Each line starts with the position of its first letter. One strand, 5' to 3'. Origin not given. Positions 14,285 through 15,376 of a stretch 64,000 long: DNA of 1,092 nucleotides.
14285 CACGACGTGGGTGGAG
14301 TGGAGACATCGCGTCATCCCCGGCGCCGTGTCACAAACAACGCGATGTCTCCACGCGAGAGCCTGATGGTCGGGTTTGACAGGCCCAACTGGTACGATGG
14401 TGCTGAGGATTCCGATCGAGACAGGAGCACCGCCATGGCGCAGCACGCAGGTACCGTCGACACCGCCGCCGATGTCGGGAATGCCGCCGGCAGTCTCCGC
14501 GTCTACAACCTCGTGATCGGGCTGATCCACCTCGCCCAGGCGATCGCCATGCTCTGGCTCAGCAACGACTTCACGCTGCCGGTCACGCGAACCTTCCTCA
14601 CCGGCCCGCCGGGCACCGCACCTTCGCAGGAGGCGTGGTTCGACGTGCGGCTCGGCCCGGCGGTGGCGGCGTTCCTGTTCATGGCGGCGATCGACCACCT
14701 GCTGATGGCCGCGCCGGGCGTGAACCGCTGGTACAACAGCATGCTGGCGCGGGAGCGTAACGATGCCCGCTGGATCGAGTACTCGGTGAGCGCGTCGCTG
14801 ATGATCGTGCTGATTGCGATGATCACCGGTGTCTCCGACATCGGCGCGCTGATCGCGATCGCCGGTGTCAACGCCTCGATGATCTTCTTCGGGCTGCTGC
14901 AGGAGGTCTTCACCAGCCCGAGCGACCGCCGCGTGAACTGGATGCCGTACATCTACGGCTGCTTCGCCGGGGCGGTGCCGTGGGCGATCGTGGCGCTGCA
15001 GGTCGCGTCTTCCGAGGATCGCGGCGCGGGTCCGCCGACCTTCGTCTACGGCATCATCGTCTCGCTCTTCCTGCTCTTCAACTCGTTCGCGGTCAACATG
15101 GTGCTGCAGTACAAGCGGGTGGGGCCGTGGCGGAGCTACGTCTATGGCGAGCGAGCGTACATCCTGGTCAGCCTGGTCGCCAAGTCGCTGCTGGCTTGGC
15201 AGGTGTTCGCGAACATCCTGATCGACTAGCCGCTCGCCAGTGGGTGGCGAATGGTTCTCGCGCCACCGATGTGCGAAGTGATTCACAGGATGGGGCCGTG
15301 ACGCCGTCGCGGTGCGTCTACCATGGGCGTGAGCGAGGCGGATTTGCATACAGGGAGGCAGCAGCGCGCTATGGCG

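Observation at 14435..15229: Complete heliorhodopsin gene, transcriptionally isolated and without retinal-synthesis genes nearby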

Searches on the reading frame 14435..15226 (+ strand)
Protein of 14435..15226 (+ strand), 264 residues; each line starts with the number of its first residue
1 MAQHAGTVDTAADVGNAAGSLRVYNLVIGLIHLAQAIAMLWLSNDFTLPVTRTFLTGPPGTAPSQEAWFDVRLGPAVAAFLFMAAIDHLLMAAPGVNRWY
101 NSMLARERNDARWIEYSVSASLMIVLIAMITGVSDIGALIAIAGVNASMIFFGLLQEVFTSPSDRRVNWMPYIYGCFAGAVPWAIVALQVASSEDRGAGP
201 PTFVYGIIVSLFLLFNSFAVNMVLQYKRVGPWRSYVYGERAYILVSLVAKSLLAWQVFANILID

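Call 3: search_protein_families(library=pfam, proteins=[window:14435-15226:+], max_evalue=0.01)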
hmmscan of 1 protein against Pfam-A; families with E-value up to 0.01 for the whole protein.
window:14435-15226:+ (264 aa): 1 family
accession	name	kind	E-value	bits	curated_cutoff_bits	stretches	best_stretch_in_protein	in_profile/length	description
PF18761.7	Heliorhodopsin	-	2.5e-98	328.7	26.7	1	21-262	1-242/242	Heliorhodopsin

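Call 4: search_solved_structures(query=window:14435-15226:+, show_alignments=3, max_evalue=0.001)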
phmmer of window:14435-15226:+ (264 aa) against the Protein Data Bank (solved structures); distinct sequences matched with E-value up to 0.001: 6.
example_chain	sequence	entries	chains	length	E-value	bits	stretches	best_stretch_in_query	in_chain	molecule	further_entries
9ljj_A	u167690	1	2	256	2e-69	237.1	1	19-263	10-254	Heliorhodopsin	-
6su3_X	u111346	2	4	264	2.3e-69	237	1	19-263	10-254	48C12 heliorhodopsin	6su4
6uh3_A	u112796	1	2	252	5e-69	235.9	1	20-263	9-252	Heliorhodopsin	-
6is6_A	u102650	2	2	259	5.4e-60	206.3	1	21-262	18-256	heliorhodopsin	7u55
7clj_A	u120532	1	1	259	1.4e-59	204.9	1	21-262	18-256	heliorhodopsin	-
9vfc_A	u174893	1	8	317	3.3e-32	115.2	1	7-261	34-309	heliorhodopsin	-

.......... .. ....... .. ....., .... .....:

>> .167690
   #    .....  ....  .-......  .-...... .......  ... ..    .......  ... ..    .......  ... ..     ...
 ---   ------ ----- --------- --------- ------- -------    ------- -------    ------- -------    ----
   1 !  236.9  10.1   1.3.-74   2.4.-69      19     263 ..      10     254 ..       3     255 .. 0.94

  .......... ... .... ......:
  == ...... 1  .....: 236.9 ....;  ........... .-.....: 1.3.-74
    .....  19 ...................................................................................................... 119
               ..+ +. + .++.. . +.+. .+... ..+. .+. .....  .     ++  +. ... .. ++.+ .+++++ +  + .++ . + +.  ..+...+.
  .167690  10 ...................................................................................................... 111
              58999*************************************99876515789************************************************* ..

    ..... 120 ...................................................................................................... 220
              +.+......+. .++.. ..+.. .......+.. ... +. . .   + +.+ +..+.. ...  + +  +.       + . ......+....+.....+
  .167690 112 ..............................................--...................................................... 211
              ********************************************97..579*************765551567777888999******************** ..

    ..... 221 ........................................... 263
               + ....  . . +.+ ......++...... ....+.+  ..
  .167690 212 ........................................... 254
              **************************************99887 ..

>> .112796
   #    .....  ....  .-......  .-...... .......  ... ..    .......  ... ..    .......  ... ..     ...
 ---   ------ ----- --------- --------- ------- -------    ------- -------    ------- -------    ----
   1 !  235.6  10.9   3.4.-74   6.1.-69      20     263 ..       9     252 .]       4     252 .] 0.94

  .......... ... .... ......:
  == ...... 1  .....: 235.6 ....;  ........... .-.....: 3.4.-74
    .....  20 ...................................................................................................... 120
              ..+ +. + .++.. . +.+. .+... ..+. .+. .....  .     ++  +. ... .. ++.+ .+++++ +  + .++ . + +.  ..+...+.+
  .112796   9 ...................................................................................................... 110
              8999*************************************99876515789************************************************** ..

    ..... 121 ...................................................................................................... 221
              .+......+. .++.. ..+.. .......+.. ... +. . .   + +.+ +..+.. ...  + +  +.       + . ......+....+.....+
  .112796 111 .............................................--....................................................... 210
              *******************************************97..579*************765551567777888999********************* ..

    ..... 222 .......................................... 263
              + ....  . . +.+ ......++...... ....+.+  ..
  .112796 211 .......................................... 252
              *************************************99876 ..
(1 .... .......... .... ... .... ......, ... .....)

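Call 5: search_protein_families(library=ncbifam, proteins=[window:14435-15226:+], max_evalue=0.01)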
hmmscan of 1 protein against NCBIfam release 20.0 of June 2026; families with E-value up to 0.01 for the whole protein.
window:14435-15226:+ (264 aa): 1 family
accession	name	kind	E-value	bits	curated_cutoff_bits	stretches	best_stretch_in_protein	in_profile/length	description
NF038020.1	HeR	equivalog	4.6e-94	314.5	100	1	21-262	1-244/244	heliorhodopsin HeR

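Call 9: find_homologous_proteins(query=window:14435-15226:+, max_evalue=1e-20)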
Query window:14435-15226:+ (264 aa): 7357 proteins with E <= 1e-20 among 8000 candidates; the best 120 are listed.
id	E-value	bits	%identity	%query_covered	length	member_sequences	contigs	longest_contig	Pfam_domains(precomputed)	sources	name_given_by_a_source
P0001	2.5e-168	576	100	100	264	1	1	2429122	PF18761.8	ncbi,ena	-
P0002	1.5e-161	554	95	100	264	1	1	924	PF18761.8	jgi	jgi:hypothetical protein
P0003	1.8e-160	550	94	100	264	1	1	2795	PF18761.8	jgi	jgi:hypothetical protein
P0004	1.9e-148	511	88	100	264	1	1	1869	PF18761.8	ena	-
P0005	1.8e-146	504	87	100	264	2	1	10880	PF18761.8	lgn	-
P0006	2.3e-145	501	86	100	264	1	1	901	PF18761.8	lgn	-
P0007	6.4e-145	499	85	100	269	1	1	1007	PF18761.8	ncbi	-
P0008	6.0e-141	486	85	98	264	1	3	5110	PF18761.8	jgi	jgi:hypothetical protein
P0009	1.7e-140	485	83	100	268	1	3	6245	PF18761.8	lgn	-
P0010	2.0e-139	481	84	100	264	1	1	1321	PF18761.8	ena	-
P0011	1.2e-138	479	88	92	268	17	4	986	PF18761.8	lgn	-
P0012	2.1e-136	472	82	100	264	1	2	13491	PF18761.8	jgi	jgi:hypothetical protein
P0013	4.3e-136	470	86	92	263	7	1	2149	PF18761.8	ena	-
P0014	1.3e-134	466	81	97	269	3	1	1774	PF18761.8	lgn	-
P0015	8.3e-134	463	83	93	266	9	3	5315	PF18761.8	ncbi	ncbi:heliorhodopsin HeR [soil metagenome]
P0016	3.9e-132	457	83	93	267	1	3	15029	PF18761.8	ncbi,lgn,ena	-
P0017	5.6e-132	457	78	97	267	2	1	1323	PF18761.8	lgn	-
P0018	8.1e-132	456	83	93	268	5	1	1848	PF18761.8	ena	-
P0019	2.5e-131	455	80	95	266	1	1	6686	PF18761.8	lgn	-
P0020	5.4e-131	454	80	92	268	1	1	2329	PF18761.8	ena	-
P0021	1.0e-130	453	81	94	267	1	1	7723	PF18761.8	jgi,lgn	jgi:hypothetical protein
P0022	1.3e-130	453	78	97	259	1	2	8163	PF18761.8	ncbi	-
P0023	1.4e-130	452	82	96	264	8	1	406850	PF18761.8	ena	-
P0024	1.7e-130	452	80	99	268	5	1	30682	PF18761.8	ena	-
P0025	8.2e-130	450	75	100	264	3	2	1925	PF18761.8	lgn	-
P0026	8.4e-130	450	77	97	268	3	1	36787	PF18761.8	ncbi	-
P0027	1.4e-129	449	81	92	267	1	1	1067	PF18761.8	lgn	-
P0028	7.6e-129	447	79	96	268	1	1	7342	PF18761.8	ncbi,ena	-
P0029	9.0e-129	446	81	92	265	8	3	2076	PF18761.8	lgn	-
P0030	1.2e-128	446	78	100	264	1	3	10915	PF18761.8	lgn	-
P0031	4.2e-128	444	77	98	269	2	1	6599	PF18761.8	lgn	-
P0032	7.6e-128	443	77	97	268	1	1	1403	PF18761.8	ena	-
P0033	1.5e-127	443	82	92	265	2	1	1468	PF18761.8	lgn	-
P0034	2.2e-127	442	76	100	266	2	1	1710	PF18761.8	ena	-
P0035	6.3e-127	440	77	100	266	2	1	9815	PF18761.8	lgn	-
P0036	8.8e-127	440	73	100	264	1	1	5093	PF18761.8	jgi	jgi:hypothetical protein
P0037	1.0e-126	440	77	98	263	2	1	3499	PF18761.8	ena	-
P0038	1.4e-126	439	74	100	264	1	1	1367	PF18761.8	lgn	-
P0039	1.4e-126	439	81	93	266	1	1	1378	PF18761.8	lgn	-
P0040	1.5e-126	439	81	93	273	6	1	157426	PF18761.8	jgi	-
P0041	3.7e-126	438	80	93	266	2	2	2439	PF18761.8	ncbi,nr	ncbi:MAG: heliorhodopsin HeR [Chloroflexota bacterium]|nr:heliorhodopsin HeR [Chloroflexota bacteriu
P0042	6.4e-126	437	74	100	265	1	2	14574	PF18761.8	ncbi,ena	-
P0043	7.8e-126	437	77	94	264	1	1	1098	PF18761.8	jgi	jgi:Heliorhodopsin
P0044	3.8e-125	435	73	100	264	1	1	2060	PF18761.8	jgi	jgi:hypothetical protein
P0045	4.3e-125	434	75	96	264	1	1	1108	PF18761.8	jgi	jgi:hypothetical protein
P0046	5.5e-125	434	77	96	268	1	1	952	PF18761.8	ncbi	-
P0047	8.7e-125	433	76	97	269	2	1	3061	PF18761.8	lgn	-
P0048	9.1e-125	433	76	99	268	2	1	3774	PF18761.8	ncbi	-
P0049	1.1e-124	433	74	96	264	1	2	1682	PF18761.8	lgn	-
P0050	2.4e-124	432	74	99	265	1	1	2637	PF18761.8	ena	-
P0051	3.6e-124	431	74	96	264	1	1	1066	PF18761.8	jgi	-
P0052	6.0e-124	431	79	92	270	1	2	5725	PF18761.8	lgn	-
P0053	1.0e-123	430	74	96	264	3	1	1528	PF18761.8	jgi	jgi:hypothetical protein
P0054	1.3e-123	430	74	100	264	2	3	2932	PF18761.8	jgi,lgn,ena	-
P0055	1.4e-123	429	74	100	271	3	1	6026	PF18761.8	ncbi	-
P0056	7.1e-123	427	73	100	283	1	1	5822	PF18761.8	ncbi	-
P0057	1.1e-122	427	71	100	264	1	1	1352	PF18761.8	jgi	jgi:hypothetical protein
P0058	1.1e-122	427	72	100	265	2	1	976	PF18761.8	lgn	-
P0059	4.4e-122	425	76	92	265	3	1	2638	PF18761.8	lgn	-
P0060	7.1e-122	424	77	95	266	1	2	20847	PF18761.8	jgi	jgi:hypothetical protein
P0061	8.0e-122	424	77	96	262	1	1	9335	PF18761.8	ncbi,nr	ncbi:MAG: heliorhodopsin HeR [Thermomicrobiales bacterium]|nr:heliorhodopsin HeR [Thermomicrobiales 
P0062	2.0e-121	422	79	93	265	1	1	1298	PF18761.8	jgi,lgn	jgi:hypothetical protein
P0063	2.8e-121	422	77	93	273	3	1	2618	PF18761.8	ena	-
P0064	3.5e-121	422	83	86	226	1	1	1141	PF18761.8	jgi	jgi:hypothetical protein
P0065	4.3e-121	421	71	97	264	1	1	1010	PF18761.8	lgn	-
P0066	4.9e-121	421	70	99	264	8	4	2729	PF18761.8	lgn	-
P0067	7.8e-121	420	75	94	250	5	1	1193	PF18761.8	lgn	-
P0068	9.1e-121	420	78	92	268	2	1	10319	PF18761.8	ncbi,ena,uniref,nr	ncbi:MAG: Heliorhodopsin [uncultured Thermomicrobiales bacterium]|uniref:Heliorhodopsin n=1 Tax=uncu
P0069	1.7e-120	419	70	100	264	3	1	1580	PF18761.8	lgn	-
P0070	2.3e-120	419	73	99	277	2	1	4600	PF18761.8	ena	-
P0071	2.8e-120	419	72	96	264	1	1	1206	PF18761.8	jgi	jgi:hypothetical protein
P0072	2.9e-120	419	78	93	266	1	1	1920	PF18761.8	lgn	-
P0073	3.1e-120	419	71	99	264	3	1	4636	PF18761.8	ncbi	-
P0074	4.1e-120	418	75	94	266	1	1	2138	PF18761.8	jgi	jgi:hypothetical protein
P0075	1.2e-119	417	73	96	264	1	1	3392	PF18761.8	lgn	-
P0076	2.2e-119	416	75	94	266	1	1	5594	PF18761.8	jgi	jgi:Heliorhodopsin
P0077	3.4e-119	415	72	99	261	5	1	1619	PF18761.8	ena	-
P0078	5.1e-119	415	71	97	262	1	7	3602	PF18761.8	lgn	-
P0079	8.5e-119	414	71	100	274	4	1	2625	PF18761.8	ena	-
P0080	8.6e-119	414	77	93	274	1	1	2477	PF18761.8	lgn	-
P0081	2.9e-118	412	77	92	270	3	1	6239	PF18761.8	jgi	-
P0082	3.3e-118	412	71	96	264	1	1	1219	PF18761.8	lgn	-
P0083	4.2e-118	411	71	96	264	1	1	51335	PF18761.8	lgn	-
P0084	5.3e-118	411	75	93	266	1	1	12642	PF18761.8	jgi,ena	-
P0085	5.4e-118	411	71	100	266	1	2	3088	PF18761.8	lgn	-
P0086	1.5e-117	410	70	99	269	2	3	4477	PF18761.8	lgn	-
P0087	1.5e-117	410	72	94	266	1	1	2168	PF18761.8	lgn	-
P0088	1.7e-117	410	71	96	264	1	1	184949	PF18761.8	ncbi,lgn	-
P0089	1.4e-116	407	69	96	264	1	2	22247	PF18761.8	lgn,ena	-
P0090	2.4e-116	406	70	95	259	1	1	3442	PF18761.8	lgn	-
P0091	4.1e-116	405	73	95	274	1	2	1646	PF18761.8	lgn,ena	-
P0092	5.5e-116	405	70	96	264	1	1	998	PF18761.8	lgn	-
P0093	9.3e-116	404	70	98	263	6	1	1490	PF18761.8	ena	-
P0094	1.3e-115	403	69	97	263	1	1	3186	PF18761.8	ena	-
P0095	2.3e-115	403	68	99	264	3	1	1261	PF18761.8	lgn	-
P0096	2.6e-115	402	66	100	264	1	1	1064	PF18761.8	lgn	-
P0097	7.9e-115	401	71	94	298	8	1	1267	PF18761.8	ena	-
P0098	1.8e-114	400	72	100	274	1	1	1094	PF18761.8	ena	-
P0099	2.5e-114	399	75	93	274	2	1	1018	PF18761.8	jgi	-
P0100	7.2e-114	398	73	92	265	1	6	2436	PF18761.8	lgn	-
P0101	7.6e-114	398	76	91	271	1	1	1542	PF18761.8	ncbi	ncbi:MAG: Heliorhodopsin, partial [uncultured Thermomicrobiales bacterium]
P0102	8.0e-114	397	69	96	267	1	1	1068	PF18761.8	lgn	-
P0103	8.7e-114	397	78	84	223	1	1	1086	PF18761.8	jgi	jgi:hypothetical protein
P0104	9.3e-114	397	69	97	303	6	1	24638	PF18761.8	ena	-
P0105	1.6e-113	397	74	93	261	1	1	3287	PF18761.8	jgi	jgi:hypothetical protein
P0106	5.4e-113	395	67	100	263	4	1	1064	PF18761.8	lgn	-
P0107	5.6e-113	395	73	92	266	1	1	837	PF18761.8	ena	-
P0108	9.2e-113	394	72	92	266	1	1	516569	PF18761.8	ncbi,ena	-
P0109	1.7e-112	393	71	93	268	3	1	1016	PF18761.8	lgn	-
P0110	1.8e-112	393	73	93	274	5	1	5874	PF18761.8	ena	-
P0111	1.9e-112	393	76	90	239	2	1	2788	PF18761.8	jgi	jgi:hypothetical protein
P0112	2.9e-111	389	68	100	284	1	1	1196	PF18761.8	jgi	jgi:hypothetical protein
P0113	3.3e-111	389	71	93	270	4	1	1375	PF18761.8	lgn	-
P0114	4.2e-111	389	70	95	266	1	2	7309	PF18761.8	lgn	-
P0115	6.6e-111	388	69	93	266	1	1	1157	PF18761.8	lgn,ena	-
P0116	1.2e-110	387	68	94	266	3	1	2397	PF18761.8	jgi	jgi:hypothetical protein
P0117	1.2e-110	387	71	93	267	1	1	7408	PF18761.8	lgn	-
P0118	1.6e-110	387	69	98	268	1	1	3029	PF18761.8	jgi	jgi:hypothetical protein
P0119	2.5e-110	386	68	100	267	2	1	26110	PF18761.8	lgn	-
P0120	8.1e-110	384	67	100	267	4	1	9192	PF18761.8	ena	-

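Call 10: find_encoding_contigs(protein=P0001, flank=10000, max_places=3)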
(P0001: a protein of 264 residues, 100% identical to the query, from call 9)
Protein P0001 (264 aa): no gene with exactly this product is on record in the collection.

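Call 11: list_cluster_members(proteins=[P0001])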
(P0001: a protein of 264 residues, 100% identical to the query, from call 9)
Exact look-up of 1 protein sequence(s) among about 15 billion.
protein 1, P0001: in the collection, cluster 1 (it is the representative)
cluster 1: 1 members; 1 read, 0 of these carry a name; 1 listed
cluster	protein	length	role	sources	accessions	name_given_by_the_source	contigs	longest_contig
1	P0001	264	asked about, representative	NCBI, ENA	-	-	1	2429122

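Call 12: find_related_loci(query=window:14435-15226:+, collection=genome_contigs, flank=10000)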
Query window:14435-15226:+ (264 aa) in genome_contigs; peptide patterns used: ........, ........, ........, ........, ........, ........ (x = any residue, [..] = any of these).
153 stretches matched a pattern; 22 encode a relative of the query (tblastn E <= 1e-3); 22 distinct loci.
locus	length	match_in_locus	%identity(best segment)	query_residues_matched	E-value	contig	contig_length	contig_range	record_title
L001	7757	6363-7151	84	1-264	4e-148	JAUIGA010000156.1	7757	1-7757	MAG: Chloroflexia bacterium isolate Co_bin.128 NODE_53153_length_7757_cov_1.086894, whole genome shotgun sequence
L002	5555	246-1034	80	2-263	9e-140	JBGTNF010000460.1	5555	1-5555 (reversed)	MAG: Thermomicrobiales bacterium isolate JTS-RE381 k141_10836620, whole genome shotgun sequence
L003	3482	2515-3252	83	18-263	5e-142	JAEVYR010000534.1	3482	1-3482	MAG: Chloroflexota bacterium isolate OH_PBB_14 k127_1385797, whole genome shotgun sequence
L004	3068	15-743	88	21-263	8e-143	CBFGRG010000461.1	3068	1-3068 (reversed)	MAG TPA_asm: uncultured bacterium isolate SRR17295755_concoct_154 genome assembly, contig: ERZ23329302.41863, whole geno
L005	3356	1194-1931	83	18-263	2e-136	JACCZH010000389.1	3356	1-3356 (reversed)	MAG: Chloroflexia bacterium isolate MGR_bin225 SD2897-2912_k127_6311809, whole genome shotgun sequence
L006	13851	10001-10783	77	7-263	9e-132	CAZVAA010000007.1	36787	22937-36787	MAG TPA_asm: uncultured Sphaerobacteraceae bacterium isolate SRP187154_co1_9 genome assembly, contig: NODE_950_length_36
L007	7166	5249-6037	74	1-263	1e-130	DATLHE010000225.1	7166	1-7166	MAG TPA_asm: Thermomicrobiales bacterium isolate SMAG_U13632 k141_1465385, whole genome shotgun sequence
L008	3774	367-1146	76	2-263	2e-133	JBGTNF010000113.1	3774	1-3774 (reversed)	MAG: Thermomicrobiales bacterium isolate JTS-RE381 k141_12074279, whole genome shotgun sequence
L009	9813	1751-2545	74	1-264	8e-132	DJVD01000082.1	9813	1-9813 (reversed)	MAG TPA_asm: Chloroflexi bacterium UBA6265 UBA6265_contig_145027, whole genome shotgun sequence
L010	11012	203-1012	73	1-263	2e-123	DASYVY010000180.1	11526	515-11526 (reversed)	MAG TPA_asm: Thermomicrobiales bacterium isolate SMAG_U6266 k141_285570, whole genome shotgun sequence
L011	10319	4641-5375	78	21-263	9e-120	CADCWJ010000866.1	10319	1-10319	MAG: uncultured Thermomicrobiales bacterium isolate AVDCRST_MAG87 genome assembly, contig: k137_952614, whole genome sho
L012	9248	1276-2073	65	4-263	3e-113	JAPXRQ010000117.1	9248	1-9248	MAG: Thermomicrobiales bacterium isolate binned_ad_9.134 NODE_10901_length_9248_cov_2.135621, whole genome shotgun seque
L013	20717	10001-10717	56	21-262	6e-82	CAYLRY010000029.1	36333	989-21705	MAG TPA_asm: uncultured Dehalococcoidales bacterium isolate binchicken_co43_148 genome assembly, contig: NODE_1730_lengt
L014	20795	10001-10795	48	1-262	2e-73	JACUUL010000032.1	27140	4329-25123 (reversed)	MAG: Thermoleophilia bacterium isolate Kmv30 NODE_818_length_27140_cov_26.525863, whole genome shotgun sequence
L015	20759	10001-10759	54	11-263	4e-73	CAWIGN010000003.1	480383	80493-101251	MAG: uncultured Alphaproteobacteria bacterium isolate MFD05442.bin.2.271 genome assembly, contig: contig_16271, whole ge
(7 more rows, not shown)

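Call 15: find_encoding_contigs(protein=P0023, flank=7000, max_places=1)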
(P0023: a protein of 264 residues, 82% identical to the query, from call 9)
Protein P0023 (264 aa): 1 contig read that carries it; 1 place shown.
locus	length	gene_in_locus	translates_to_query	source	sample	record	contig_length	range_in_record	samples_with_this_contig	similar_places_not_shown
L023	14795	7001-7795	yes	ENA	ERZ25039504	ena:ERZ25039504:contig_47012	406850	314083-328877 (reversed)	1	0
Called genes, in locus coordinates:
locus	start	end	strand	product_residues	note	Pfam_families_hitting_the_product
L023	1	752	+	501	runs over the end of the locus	PF07364:DUF1485, PF07171:MlrC_C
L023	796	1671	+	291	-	PF01073:3Beta_HSD, PF01370:Epimerase, PF04321:RmlD_sub_bind, PF13460:NAD_binding_10, PF16363:GDP_Man_Dehyd (weak), PF02719:Polysacc_synt_2 (weak), PF07993:NAD_binding_4 (faint)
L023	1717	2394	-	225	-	-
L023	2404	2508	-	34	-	-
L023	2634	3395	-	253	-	PF01061:ABC2_membrane, PF12698:ABC2_membrane_3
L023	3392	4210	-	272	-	PF00005:ABC_tran, PF13175:AAA_15 (faint), PF13401:AAA_22 (faint), PF13304:AAA_21 (weak)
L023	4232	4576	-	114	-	PF06304:DUF1048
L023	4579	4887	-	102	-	PF03551:PadR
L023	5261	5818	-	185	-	PF00583:Acetyltransf_1, PF13508:Acetyltransf_7 (weak)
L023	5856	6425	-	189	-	PF00795:CN_hydrolase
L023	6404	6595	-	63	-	-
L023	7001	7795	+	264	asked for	PF18761:Heliorhodopsin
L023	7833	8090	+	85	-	-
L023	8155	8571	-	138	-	PF03009:GDPD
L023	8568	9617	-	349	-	PF00370:FGGY_N, PF02782:FGGY_C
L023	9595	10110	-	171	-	PF00370:FGGY_N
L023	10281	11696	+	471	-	PF00884:Sulfatase, PF16347:SGSH_C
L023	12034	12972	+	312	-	PF04545:Sigma70_r4 (weak), PF13545:HTH_Crp_2 (faint), PF04198:Sugar-bind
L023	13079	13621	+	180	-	-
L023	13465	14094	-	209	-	-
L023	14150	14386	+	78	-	-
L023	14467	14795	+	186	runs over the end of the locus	-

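Call 16: find_encoding_contigs(protein=P0040, flank=7000, max_places=1)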
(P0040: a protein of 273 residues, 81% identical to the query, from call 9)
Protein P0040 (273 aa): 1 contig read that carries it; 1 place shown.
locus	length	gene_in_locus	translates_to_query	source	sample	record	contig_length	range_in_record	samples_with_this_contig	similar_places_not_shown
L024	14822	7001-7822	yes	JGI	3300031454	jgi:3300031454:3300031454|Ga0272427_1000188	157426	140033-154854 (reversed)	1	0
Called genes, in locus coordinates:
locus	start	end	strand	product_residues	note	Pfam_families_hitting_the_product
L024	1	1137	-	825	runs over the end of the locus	PF09364:XFP_N, PF03894:XFP, PF09363:XFP_C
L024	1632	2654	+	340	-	PF01408:GFO_IDH_MocA, PF02894:GFO_IDH_MocA_C (faint), PF22725:GFO_IDH_MocA_C3 (weak)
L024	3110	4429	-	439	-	PF12277:DUF3618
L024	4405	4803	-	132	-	PF07332:Phage_holin_3_6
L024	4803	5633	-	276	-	-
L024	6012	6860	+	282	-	PF20434:BD-FAE, PF07859:Abhydrolase_3, PF00326:Peptidase_S9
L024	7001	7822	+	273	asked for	PF18761:Heliorhodopsin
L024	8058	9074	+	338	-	PF00356:LacI, PF00532:Peripla_BP_1, PF13407:Peripla_BP_4, PF13377:Peripla_BP_3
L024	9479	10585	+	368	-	PF01408:GFO_IDH_MocA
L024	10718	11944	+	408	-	PF00331:Glyco_hydro_10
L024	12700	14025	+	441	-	PF01547:SBP_bac_1, PF13416:SBP_bac_8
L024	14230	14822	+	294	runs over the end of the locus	PF00528:BPD_transp_1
